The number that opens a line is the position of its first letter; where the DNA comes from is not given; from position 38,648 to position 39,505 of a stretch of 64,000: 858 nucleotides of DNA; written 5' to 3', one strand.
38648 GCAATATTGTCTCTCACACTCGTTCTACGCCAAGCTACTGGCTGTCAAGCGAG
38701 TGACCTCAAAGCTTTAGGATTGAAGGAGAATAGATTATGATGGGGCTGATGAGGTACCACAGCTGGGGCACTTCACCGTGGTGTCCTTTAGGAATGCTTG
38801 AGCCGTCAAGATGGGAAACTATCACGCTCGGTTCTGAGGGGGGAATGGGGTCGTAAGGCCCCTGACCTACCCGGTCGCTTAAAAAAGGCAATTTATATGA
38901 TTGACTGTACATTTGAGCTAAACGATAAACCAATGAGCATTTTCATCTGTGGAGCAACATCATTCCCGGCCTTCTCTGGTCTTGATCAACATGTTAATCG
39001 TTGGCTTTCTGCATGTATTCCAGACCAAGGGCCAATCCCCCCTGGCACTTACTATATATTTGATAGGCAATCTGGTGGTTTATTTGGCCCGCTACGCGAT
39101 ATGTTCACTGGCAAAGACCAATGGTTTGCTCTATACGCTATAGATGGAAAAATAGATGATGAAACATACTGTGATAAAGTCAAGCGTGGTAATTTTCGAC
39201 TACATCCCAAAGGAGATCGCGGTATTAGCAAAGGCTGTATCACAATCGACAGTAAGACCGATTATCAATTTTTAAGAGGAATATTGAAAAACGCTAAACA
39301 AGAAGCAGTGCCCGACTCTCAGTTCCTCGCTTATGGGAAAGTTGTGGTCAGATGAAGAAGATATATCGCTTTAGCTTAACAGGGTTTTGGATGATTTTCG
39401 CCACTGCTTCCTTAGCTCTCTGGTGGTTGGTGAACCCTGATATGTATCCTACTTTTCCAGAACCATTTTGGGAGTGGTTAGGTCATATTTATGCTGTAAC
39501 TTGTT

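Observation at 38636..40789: AT-rich accessory islet that begins exactly where nnrS is truncated and abuts the conserved mtaD-ubiG block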

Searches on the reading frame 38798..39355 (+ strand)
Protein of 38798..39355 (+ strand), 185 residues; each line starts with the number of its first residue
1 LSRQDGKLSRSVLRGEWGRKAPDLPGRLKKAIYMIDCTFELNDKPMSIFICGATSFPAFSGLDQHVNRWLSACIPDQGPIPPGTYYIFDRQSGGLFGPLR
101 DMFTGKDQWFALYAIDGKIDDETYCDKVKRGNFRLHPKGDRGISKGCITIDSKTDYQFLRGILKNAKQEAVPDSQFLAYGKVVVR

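Call 5: search_protein_families(library=pfam, proteins=[window:38798-39355:+], max_evalue=1)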
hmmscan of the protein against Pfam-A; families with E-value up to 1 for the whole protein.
window:38798-39355:+ (185 aa): 1 family
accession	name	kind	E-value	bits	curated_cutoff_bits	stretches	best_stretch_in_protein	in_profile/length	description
PF10908.13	Tlde1_dom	-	4.7e-33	114.6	30.1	1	55-172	2-118/120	Tlde1 domain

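Call 20: search_protein_families(library=ncbifam, proteins=[window:38897-39355:+], max_evalue=1)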
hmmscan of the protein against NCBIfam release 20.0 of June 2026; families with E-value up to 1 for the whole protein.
window:38897-39355:+ (152 aa): 0 families

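Call 21: find_homologous_proteins(query=window:38897-39355:+)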
Query window:38897-39355:+ (152 aa): 790 proteins with E <= 0.001 among 799 candidates; the best 120 are listed.
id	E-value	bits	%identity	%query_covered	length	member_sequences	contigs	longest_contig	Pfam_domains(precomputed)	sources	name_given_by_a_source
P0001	3.6e-102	357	100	100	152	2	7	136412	PF10908.14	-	-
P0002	2.1e-82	293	83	100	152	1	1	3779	PF10908.14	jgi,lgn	-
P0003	3.4e-79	282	78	100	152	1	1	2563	PF10908.14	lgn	-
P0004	3.5e-79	282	81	100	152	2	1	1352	PF10908.14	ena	-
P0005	6.1e-78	278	81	99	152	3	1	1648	PF10908.14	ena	-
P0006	1.2e-77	277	80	100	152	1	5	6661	PF10908.14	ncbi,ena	-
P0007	1.2e-77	277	78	100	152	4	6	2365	PF10908.14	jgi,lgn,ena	-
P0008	3.1e-77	276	80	100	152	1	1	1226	PF10908.14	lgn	-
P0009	5.8e-77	275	76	100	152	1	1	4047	PF10908.14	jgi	-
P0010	1.1e-75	271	78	100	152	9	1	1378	PF10908.14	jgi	jgi:Protein of unknown function (DUF2778)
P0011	1.8e-75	270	78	100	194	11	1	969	PF10908.14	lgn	-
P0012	3.8e-74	266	76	100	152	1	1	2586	PF10908.14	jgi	-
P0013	4.4e-74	266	75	100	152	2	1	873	PF10908.14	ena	-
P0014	2.0e-73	264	76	100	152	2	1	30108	PF10908.14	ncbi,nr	ncbi:MAG: DUF2778 domain-containing protein [Gammaproteobacteria bacterium]|nr:DUF2778 domain-contai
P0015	2.8e-72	260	74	100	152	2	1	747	PF10908.14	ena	-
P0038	2.8e-68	247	72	100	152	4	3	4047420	PF10908.14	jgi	jgi:hypothetical protein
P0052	8.5e-67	242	70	100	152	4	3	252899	PF10908.14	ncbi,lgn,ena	-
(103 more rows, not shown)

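Call 22: find_encoding_contigs(protein=P0038, flank=8000, max_places=2)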
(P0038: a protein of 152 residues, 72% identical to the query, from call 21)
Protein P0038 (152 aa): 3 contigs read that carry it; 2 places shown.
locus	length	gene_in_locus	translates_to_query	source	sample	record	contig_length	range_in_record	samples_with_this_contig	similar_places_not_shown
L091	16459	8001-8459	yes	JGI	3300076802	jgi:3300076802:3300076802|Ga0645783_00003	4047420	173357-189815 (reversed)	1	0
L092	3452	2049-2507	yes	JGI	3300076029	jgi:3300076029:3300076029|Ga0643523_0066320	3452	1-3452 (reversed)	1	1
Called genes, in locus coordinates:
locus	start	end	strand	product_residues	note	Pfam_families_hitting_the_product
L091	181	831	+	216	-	PF01243:PNPOx_N, PF13883:CREG_beta-barrel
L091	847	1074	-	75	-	-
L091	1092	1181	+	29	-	-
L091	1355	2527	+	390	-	PF04986:Y2_Tnp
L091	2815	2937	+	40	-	-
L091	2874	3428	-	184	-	-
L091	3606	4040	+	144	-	PF01527:HTH_Tnp_1 (faint)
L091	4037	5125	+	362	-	PF13565:HTH_32 (weak), PF00665:rve, PF13683:rve_3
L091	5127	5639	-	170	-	-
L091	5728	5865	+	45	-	-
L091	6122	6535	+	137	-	PF01527:HTH_Tnp_1 (weak)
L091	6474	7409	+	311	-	PF13276:HTH_21, PF00665:rve, PF24764:rva_4 (weak), PF13683:rve_3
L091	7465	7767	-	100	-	PF13495:Phage_int_SAM_4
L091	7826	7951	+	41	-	-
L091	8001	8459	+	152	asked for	PF10908:Tlde1_dom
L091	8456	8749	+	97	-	-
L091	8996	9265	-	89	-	PF13751:DDE_Tnp_1_6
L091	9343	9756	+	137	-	PF01527:HTH_Tnp_1 (weak)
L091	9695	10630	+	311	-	PF13276:HTH_21, PF00665:rve, PF24764:rva_4 (weak), PF13683:rve_3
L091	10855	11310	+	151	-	-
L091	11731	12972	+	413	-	PF14319:Zn_Tnp_IS91, PF04986:Y2_Tnp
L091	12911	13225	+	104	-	-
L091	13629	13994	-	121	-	-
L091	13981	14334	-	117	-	-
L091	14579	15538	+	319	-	PF00589:Phage_integrase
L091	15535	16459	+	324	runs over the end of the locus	PF00589:Phage_integrase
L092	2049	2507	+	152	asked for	PF10908:Tlde1_dom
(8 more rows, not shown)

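Call 23: find_encoding_contigs(protein=P0052, flank=8000, max_places=2)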
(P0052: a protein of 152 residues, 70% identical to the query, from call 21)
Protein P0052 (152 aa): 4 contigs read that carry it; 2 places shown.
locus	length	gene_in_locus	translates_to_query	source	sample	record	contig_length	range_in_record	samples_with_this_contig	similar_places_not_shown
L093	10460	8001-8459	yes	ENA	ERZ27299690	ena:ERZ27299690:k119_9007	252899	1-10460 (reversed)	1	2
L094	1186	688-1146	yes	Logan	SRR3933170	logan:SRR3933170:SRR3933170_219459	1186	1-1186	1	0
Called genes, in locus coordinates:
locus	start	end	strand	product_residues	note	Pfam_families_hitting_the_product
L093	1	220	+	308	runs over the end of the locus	PF00582:Usp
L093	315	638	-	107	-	PF00581:Rhodanese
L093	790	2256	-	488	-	PF00083:Sugar_tr (faint), PF07690:MFS_1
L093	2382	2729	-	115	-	PF13806:Rieske_2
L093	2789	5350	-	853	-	PF03486:HI0933_like (faint), PF07992:Pyr_redox_2, PF13738:Pyr_redox_3, PF00070:Pyr_redox, PF18267:Rubredoxin_C, PF04324:Fer2_BFD, PF03460:NIR_SIR_ferr, PF01077:NIR_SIR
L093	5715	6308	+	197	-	PF00440:TetR_N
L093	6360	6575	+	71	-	-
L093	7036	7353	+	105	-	-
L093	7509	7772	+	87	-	-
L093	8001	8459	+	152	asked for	PF10908:Tlde1_dom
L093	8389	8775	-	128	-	-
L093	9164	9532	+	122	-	-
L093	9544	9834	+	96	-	-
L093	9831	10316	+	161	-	-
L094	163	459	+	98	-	-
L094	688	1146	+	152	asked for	PF10908:Tlde1_dom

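Call 24: find_encoding_contigs(protein=P0014, flank=8000, max_places=2)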
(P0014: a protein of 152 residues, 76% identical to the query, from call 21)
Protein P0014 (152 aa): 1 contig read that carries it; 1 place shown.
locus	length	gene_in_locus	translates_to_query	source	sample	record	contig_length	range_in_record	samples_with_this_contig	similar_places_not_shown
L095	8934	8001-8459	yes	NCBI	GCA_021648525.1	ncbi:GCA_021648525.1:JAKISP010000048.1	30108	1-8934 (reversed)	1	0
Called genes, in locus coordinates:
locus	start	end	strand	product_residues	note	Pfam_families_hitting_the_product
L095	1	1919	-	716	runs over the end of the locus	PF00133:tRNA-synt_1, PF01921:tRNA-synt_1f (faint), PF09334:tRNA-synt_1g, PF01406:tRNA-synt_1e (weak), PF19303:Anticodon_3, PF01588:tRNA_bind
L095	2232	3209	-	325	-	PF13495:Phage_int_SAM_4, PF00589:Phage_integrase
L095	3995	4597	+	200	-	-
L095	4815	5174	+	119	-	PF03734:YkuD (weak), PF18925:DUF5675 (weak)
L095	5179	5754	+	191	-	-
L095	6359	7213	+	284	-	PF08867:FRG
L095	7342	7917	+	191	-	-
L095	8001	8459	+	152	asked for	PF10908:Tlde1_dom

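Call 26: search_protein_families(library=ncbifam, proteins=[L095:2232-3209:-, L091:7465-7767:-], max_evalue=0.001)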
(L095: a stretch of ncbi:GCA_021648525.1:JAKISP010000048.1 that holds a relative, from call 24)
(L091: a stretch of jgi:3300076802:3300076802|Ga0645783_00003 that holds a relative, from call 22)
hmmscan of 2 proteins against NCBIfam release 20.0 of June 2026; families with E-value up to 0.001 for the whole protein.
L095:2232-3209:- (325 aa): 12 families
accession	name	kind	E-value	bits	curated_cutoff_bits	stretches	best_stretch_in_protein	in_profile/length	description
TIGR02249.1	integrase_gron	subfamily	1.1e-143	478.4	265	1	10-321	1-313/315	integron integrase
NF011946.0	PRK15417.1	equivalog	1.9e-97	326.5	435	1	7-322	13-329/337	integron integrase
NF040815.2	recomb_XerA_Arch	equivalog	1.4e-48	165.8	220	2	240-310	186-256/263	site-specific tyrosine recombinase/integron integrase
TIGR02225.1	recomb_XerD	equivalog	2.2e-45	155.2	329.6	2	239-310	205-276/290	site-specific tyrosine recombinase XerD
TIGR02224.1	recomb_XerC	equivalog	9.7e-45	153.2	335.15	2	241-308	210-277/295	tyrosine recombinase XerC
NF001399.0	PRK00283.1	subfamily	9.4e-43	146.5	279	1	43-310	44-285/300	tyrosine recombinase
NF002331.0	PRK01287.1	subfamily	2.8e-31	108.8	371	2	244-309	247-313/365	site-specific tyrosine recombinase XerC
NF003462.0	PRK05084.1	equivalog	8.3e-19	67.5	267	1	248-314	282-350/360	tyrosine recombinase XerS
NF007370.0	PRK09870.1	subfamily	6.9e-11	42.1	221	1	250-307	121-178/200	tyrosine-type DNA invertase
NF007371.0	PRK09871.1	subfamily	1.2e-08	34.8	222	1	240-307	106-173/198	tyrosine-type DNA invertase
NF002685.0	PRK02436.1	equivalog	0.0002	21.3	178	0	109-191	96-177/245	site-specific tyrosine recombinase XerD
NF041502.1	integrase_1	equivalog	0.00037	19.3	350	1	205-309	253-361/484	site-specific integrase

L091:7465-7767:- (100 aa): 0 families

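Call 40: find_related_loci(query=window:38897-39355:+, collection=metagenome_contigs, flank=6000)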
Query window:38897-39355:+ (152 aa) in metagenome_contigs; peptide patterns used: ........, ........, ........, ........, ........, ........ (x = any residue, [..] = any of these).
80 stretches matched a pattern; 16 encode a relative of the query (tblastn E <= 1e-3); 16 distinct loci.
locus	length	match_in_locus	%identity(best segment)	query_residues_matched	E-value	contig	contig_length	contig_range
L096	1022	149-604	82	1-152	3e-92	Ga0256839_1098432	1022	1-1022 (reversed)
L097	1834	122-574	66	1-151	2e-69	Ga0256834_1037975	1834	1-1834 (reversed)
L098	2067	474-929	65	1-152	2e-68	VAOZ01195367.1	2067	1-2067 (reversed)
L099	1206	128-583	64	1-152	2e-69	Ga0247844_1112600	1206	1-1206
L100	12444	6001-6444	68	1-151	5e-65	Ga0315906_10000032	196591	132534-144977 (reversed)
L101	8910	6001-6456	63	1-152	2e-63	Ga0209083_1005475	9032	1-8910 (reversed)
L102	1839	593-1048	57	1-152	2e-61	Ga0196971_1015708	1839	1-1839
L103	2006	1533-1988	57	1-152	8e-60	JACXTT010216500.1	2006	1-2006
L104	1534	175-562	76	1-129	4e-53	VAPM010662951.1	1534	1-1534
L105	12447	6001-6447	53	1-152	4e-52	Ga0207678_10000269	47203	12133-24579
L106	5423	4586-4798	86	82-152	2e-39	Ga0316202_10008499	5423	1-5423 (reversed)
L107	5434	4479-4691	86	82-152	2e-39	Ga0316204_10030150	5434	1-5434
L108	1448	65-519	58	1-152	3e-49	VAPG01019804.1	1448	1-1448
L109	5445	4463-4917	58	1-152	4e-49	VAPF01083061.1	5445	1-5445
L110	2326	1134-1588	59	1-152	1e-47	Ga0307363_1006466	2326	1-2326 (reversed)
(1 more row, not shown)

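Call 70: search_solved_structures(query=A5, max_evalue=1, show_alignments=2)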
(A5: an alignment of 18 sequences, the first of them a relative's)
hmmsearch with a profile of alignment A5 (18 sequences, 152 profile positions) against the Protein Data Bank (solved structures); distinct sequences matched with E-value up to 1: 0.

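Call 73: search_protein_families(library=padloc, proteins=[window:38897-39355:+], max_evalue=0.1)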
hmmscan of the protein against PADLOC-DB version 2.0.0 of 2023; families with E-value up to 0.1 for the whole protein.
window:38897-39355:+ (152 aa): 0 families

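Call 78: predict_structure(alignment_id=A5)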
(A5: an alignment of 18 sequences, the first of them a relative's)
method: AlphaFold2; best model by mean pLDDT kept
length: 152 residues; sequences in the alignment: 18
mean_pLDDT: 73.5   pTM: 0.74
mean pLDDT of the five models: 73.5, 71.7, 60.8, 58.4, 48.8
residues with pLDDT >= 90: 15; 70-90: 81; 50-70: 41; < 50: 15
segments of 3 or more residues with pLDDT < 50: 59-69
pLDDT, mean of each block of 10 residues (from residue 1): 90 90 83 76 74 69 46 63 58 60 62 76 87 84 83 87
secondary structure, 60 per line:
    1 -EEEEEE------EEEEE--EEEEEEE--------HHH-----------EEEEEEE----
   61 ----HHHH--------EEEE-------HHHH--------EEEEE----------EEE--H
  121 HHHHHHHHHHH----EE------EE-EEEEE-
elements in order: E2-7 E14-18 E21-27 E50-56 H65-68 E77-80 H88-91 E100-104 E115-117 H120-131 E147-151

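Call 82: fold_search(model_id=the predicted structure, library=pdb)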
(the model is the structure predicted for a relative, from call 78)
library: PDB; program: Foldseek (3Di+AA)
matches with E <= 10: 36; with E <= 0.001: 0
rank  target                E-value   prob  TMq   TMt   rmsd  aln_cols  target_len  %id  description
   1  7o21_A                5.6e-03  0.98  0.44  0.27   5.6       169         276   13  Structure of Bdellovibrio bacteriovorus Bd1075 (released 2021-04-21)
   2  6xj7_A                7.2e-03  0.96  0.43  0.25   7.4       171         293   12  Crystal structure of the helical cell shape determining protein Pgp2 (K307A mutant) from Campylobacter jejuni (released 2021-03-17)
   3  5e51_B                7.6e-03  0.96  0.38  0.30   8.3       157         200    9  Crystal structure of Mycobacterium tuberculosis L,D-transpeptidase 1 with Faropenem adduct (released 2016-10-26)
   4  6xj6                  1.2e-02  0.96  0.44  0.26   6.8       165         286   12  Crystal structure of the helical cell shape determining protein Pgp2 from Campylobacter jejuni (released 2021-03-17)
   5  2bx2_L                3.2e+00  0.01  0.16  0.06  15.1       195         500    8  Catalytic domain of E. coli RNase E (released 2005-10-14)
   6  2vrt_A                4.6e+00  0.01  0.14  0.05  15.4       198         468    8  Crystal Structure of E. coli RNase E possessing M1 RNA fragments - Catalytic Domain (released 2008-07-22)
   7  7ase_w                5.1e+00  0.02  0.17  0.18   8.6       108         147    9  43S preinitiation complex from Trypanosoma cruzi with the kDDX60 helicase (released 2021-04-14)
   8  4r82_B                5.8e+00  0.01  0.14  0.13  13.3       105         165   11  Streptomyces globisporus C-1027 NADH:FAD oxidoreductase SgcE6 in complex with NAD and FAD fragments (released 2014-10-01)
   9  6g63_N                5.8e+00  0.00  0.13  0.06  15.8       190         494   10  RNase E in complex with sRNA RrpA (released 2018-10-03)
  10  6d6q_D                6.1e+00  0.01  0.18  0.14  11.1       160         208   12  Human nuclear exosome-MTR4 RNA complex - overall reconstruction (released 2018-06-20)
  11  5vz9_A                6.1e+00  0.01  0.11  0.07   9.9        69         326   13  Post-catalytic complex of human Polymerase Mu (G433A) mutant with incoming dTTP (released 2017-07-05)
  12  9c6z                  6.5e+00  0.01  0.13  0.11  19.4       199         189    6  Crystal structure of Staphylococcal Superantigen-Like protein 11 in complex with FB127 (released 2025-10-08)
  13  3h09_A                7.3e+00  0.07  0.15  0.03   1.9        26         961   12  The structure of Haemophilus influenzae IgA1 protease (released 2009-04-21)
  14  9gmt_B                7.3e+00  0.01  0.19  0.08  11.1       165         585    7  Mtb PNPase Rv2783c Mutant L328F (released 2025-06-25)
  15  7wb4_n                7.3e+00  0.01  0.16  0.04  14.4       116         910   11  Cryo-EM structure of the NR subunit from X. laevis NPC (released 2022-03-02)
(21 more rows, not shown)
